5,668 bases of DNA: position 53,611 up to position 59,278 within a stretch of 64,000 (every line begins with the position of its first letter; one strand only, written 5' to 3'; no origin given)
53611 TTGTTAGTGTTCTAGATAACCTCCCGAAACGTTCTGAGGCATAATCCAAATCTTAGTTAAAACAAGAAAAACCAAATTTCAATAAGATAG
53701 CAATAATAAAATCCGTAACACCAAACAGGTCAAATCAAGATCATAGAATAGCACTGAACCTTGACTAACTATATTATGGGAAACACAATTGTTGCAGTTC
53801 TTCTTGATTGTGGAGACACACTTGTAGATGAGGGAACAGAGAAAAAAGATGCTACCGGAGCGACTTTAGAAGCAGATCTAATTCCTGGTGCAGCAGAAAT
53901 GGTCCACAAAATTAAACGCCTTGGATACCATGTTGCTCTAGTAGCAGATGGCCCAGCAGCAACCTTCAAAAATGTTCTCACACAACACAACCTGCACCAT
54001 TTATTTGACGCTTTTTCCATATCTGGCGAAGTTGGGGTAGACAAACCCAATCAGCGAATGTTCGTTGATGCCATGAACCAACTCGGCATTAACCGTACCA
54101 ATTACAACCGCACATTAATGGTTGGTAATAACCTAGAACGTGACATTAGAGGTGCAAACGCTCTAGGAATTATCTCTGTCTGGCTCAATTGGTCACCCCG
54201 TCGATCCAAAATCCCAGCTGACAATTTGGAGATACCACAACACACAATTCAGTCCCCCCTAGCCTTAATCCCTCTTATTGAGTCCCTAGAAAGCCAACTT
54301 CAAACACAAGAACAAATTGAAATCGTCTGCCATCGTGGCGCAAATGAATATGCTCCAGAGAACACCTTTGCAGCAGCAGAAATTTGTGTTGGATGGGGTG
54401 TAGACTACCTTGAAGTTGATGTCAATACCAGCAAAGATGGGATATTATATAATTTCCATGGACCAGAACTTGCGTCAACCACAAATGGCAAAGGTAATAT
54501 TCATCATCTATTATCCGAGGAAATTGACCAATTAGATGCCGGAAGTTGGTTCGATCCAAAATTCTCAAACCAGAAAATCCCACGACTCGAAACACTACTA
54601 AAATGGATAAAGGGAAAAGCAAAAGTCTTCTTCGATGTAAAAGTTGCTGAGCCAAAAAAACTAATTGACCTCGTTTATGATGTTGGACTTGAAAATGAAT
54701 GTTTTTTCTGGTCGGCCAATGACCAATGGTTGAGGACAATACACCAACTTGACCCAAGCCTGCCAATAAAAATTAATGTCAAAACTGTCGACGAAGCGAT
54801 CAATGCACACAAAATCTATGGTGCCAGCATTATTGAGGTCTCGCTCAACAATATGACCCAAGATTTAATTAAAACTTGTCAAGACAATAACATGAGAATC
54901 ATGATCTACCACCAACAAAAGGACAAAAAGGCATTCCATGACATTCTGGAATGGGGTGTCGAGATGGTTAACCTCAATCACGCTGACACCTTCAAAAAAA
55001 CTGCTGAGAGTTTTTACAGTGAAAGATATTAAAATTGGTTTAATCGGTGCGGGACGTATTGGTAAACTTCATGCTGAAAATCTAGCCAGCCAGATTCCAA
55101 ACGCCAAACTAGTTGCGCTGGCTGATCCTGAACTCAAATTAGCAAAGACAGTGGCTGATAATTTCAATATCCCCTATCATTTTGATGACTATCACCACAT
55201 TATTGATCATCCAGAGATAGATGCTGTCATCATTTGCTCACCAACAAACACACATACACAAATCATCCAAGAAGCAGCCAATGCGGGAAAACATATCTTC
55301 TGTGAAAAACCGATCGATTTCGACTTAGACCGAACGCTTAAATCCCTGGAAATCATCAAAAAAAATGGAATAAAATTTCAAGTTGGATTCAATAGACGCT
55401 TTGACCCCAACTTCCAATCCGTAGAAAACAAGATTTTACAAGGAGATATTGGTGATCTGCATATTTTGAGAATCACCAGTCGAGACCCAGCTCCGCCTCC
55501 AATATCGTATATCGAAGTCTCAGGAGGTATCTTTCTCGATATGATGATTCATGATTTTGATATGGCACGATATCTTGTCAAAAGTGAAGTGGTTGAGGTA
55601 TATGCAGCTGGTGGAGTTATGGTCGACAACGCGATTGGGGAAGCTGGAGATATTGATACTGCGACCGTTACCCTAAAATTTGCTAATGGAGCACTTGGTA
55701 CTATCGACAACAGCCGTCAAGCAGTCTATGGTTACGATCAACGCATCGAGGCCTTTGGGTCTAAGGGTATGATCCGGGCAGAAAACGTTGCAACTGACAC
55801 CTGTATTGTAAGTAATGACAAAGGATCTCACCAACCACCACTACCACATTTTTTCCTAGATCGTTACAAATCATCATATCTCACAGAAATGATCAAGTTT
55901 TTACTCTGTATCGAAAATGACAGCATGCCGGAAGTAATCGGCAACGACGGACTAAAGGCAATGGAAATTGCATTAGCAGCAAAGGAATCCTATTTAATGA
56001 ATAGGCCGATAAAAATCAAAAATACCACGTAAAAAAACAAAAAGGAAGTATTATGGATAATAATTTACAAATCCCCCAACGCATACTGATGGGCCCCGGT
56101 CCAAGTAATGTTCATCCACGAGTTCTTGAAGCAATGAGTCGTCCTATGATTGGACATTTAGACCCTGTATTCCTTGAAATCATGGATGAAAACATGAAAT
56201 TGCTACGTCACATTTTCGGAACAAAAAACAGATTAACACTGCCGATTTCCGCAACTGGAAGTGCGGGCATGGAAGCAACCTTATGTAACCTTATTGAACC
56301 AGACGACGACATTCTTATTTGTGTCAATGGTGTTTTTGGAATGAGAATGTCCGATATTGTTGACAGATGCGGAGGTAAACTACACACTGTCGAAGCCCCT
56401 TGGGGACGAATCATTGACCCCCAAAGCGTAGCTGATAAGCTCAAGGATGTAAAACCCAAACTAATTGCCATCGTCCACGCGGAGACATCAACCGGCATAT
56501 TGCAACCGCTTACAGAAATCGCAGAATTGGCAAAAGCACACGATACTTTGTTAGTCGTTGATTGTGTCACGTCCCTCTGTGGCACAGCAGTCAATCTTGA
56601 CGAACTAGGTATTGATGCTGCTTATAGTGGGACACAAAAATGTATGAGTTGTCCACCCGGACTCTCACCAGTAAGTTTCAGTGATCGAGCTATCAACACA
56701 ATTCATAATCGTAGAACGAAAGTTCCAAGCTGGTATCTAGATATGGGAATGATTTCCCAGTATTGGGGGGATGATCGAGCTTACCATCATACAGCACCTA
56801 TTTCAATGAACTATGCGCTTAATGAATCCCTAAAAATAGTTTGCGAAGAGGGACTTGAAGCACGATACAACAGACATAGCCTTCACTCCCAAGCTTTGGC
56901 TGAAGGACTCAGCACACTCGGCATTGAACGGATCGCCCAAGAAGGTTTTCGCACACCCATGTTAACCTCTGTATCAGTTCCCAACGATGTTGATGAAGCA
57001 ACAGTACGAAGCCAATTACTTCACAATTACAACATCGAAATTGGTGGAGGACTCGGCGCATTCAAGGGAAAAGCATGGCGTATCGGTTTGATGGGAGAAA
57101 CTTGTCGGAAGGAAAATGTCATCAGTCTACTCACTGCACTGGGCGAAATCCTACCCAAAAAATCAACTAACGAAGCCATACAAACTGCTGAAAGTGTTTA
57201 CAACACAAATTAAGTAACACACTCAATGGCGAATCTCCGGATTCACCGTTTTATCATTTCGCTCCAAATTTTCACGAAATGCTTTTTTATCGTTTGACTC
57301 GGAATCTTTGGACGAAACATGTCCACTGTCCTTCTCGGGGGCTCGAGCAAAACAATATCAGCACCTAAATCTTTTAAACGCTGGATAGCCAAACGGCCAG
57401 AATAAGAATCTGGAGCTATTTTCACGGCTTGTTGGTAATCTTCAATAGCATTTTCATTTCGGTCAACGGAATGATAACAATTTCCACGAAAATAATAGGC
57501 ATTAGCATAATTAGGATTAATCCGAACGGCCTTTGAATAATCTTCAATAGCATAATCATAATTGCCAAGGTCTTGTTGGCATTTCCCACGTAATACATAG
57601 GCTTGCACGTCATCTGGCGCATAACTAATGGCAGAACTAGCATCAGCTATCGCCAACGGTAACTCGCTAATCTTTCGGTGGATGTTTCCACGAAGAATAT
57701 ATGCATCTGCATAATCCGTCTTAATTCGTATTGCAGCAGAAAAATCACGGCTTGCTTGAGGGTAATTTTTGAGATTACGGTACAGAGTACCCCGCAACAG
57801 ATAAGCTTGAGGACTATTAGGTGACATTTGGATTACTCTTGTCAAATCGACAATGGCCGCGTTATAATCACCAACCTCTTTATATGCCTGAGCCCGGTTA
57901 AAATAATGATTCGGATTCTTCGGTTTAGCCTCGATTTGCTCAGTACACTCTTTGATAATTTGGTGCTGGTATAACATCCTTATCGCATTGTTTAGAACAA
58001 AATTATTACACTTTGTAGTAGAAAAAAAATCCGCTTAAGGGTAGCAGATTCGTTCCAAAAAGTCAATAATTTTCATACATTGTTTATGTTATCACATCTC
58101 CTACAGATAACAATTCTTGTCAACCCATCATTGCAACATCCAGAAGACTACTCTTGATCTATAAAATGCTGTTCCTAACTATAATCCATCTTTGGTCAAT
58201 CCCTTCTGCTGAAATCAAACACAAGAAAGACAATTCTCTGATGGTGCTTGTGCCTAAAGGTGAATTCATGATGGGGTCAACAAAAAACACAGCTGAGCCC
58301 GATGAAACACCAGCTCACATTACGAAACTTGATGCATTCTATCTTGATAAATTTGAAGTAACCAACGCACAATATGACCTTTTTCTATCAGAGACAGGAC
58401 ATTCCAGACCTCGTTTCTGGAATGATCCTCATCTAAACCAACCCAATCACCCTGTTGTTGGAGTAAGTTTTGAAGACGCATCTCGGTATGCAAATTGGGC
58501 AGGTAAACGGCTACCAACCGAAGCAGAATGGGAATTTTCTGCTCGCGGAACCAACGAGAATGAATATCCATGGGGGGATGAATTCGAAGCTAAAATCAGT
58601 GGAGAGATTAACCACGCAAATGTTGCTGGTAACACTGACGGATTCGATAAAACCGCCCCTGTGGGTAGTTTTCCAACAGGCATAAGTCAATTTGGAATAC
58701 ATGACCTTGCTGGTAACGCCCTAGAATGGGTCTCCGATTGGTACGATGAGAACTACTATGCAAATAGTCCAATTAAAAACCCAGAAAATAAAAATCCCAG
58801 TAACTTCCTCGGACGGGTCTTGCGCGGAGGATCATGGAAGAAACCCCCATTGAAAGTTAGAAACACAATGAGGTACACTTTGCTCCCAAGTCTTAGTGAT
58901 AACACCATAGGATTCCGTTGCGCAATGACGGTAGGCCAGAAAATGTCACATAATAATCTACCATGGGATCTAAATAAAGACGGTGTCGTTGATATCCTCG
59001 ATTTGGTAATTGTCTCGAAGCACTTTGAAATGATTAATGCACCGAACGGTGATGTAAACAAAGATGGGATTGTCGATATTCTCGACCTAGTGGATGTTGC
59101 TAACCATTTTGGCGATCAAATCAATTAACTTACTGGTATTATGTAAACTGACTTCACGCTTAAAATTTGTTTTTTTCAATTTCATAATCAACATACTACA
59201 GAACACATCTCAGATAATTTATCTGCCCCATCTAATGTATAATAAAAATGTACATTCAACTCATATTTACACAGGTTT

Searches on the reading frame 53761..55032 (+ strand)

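Call 37: search_protein_families(library=pfam, proteins=[window:53761-55032:+], max_evalue=0.00001)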
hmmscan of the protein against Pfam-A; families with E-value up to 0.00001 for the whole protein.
window:53761-55032:+ (423 aa): 4 families
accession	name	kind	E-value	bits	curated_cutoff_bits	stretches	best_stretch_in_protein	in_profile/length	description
PF03009.23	GDPD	-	1.7e-23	84.5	23.6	1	191-409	1-243/244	Glycerophosphoryl diester phosphodiesterase family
PF00702.32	Hydrolase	-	1.6e-15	58.4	26.4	1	32-136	91-191/191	haloacid dehalogenase-like hydrolase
PF13419.12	HAD_2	-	6.9e-14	52.8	23.8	1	37-141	77-177/178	Haloacid dehalogenase-like hydrolase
PF13242.12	Hydrolase_like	-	9.1e-08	32.4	22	1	94-141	3-47/75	HAD-hyrolase-like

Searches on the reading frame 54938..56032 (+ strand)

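Call 37: search_protein_families(library=pfam, proteins=[window:54938-56032:+], max_evalue=0.00001)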
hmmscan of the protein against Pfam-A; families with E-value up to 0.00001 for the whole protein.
window:54938-56032:+ (364 aa): 3 families
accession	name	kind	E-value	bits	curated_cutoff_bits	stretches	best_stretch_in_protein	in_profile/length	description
PF01408.29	GFO_IDH_MocA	-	3.1e-30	105.8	24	1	31-151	1-120/120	Oxidoreductase family, NAD-binding Rossmann fold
PF22725.1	GFO_IDH_MocA_C3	-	3.3e-29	101.8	27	1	159-280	1-124/124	GFO/IDH/MocA C-terminal domain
PF02894.22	GFO_IDH_MocA_C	-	2.6e-21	76.9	22.9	1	165-359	3-217/218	Oxidoreductase family, C-terminal alpha/beta domain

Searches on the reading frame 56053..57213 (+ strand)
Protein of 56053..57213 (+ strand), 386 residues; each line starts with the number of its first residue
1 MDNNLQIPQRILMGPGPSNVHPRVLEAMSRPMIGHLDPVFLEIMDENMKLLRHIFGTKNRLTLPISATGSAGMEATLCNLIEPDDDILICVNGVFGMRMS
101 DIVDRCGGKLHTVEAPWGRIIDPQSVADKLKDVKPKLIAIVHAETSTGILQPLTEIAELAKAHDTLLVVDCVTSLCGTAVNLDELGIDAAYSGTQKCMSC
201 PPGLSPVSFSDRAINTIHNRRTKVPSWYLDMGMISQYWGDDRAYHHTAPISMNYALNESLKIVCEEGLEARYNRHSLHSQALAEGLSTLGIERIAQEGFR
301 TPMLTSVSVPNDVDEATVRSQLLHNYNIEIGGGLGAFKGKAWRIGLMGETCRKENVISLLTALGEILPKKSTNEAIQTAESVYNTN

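Call 37: search_protein_families(library=pfam, proteins=[window:56053-57213:+], max_evalue=0.00001)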
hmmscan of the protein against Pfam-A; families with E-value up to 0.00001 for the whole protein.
window:56053-57213:+ (386 aa): 1 family
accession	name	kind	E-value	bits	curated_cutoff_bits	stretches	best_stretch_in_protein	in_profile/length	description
PF00266.25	Aminotran_5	-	3.9e-27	95.6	21.5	1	32-333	33-338/371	Aminotransferase class-V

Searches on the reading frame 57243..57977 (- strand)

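Call 37: search_protein_families(library=pfam, proteins=[window:57243-57977:-], max_evalue=0.00001)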
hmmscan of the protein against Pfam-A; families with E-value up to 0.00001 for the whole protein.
window:57243-57977:- (244 aa): 18 families
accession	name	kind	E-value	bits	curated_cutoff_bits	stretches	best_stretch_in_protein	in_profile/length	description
PF00515.34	TPR_1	-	1.5e-39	132.7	27.8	3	125-157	2-34/34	Tetratricopeptide repeat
PF07719.23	TPR_2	-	2.4e-30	102.5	27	2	125-157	2-34/34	Tetratricopeptide repeat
PF13414.12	TPR_11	-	5.2e-29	100.1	26.8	1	136-169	6-39/42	TPR repeat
PF13181.12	TPR_8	-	1.3e-28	97.1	25.7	2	158-190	1-33/34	Tetratricopeptide repeat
PF13431.12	TPR_17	-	3e-23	80.5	24.4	0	15-42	6-33/34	Tetratricopeptide repeat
PF13371.12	TPR_9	-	3e-20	72.4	35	1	18-62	25-69/73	Tetratricopeptide repeat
PF13432.12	TPR_16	-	6.2e-19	68.5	32.7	1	136-191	9-64/65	Tetratricopeptide repeat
PF14559.12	TPR_19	-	1.5e-13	51.3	25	0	36-95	5-64/68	Tetratricopeptide repeat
PF13424.12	TPR_12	-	3.4e-13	50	30.1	1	125-189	4-76/77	Tetratricopeptide repeat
PF13428.12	TPR_14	-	1.9e-11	43.9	23.5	0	25-64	4-43/44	Tetratricopeptide repeat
PF13174.12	TPR_6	-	1.3e-10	41.7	26.3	0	125-156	1-32/33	Tetratricopeptide repeat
PF12895.13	ANAPC3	-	2.8e-08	34.3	27.2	0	16-75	17-75/82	Anaphase-promoting complex, cyclosome, subunit 3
PF13429.12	TPR_15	-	1.6e-07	31.5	26.2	0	103-157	126-179/280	Tetratricopeptide repeat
PF23914.1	TPR_CcmH_CycH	-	3.6e-07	30.6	42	0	116-159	42-85/158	Cytochrome c-type biogenesis protein H TPR domain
PF14561.12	TPR_20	-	9.4e-07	29.5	25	0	8-52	8-52/90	Tetratricopeptide repeat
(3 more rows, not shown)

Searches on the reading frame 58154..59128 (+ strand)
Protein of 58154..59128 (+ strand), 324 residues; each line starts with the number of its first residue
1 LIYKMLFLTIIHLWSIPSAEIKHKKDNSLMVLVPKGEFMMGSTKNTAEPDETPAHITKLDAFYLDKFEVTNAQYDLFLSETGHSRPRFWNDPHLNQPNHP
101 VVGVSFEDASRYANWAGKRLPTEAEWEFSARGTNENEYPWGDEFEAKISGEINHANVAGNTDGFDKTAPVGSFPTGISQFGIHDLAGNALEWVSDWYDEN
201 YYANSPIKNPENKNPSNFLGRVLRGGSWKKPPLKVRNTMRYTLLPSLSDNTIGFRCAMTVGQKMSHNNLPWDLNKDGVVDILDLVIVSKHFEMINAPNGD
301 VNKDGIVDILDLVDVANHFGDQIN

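Call 37: search_protein_families(library=pfam, proteins=[window:58154-59128:+], max_evalue=0.00001)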
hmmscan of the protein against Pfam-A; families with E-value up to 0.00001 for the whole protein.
window:58154-59128:+ (324 aa): 2 families
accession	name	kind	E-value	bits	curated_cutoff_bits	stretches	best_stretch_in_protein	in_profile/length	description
PF03781.23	FGE-sulfatase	-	8.7e-64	216.1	23.3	1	29-257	4-254/255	Sulfatase-modifying factor enzyme 1-like domain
PF00404.24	Dockerin_1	-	2.8e-07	31.1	22.9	1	272-318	3-55/57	Dockerin type I domain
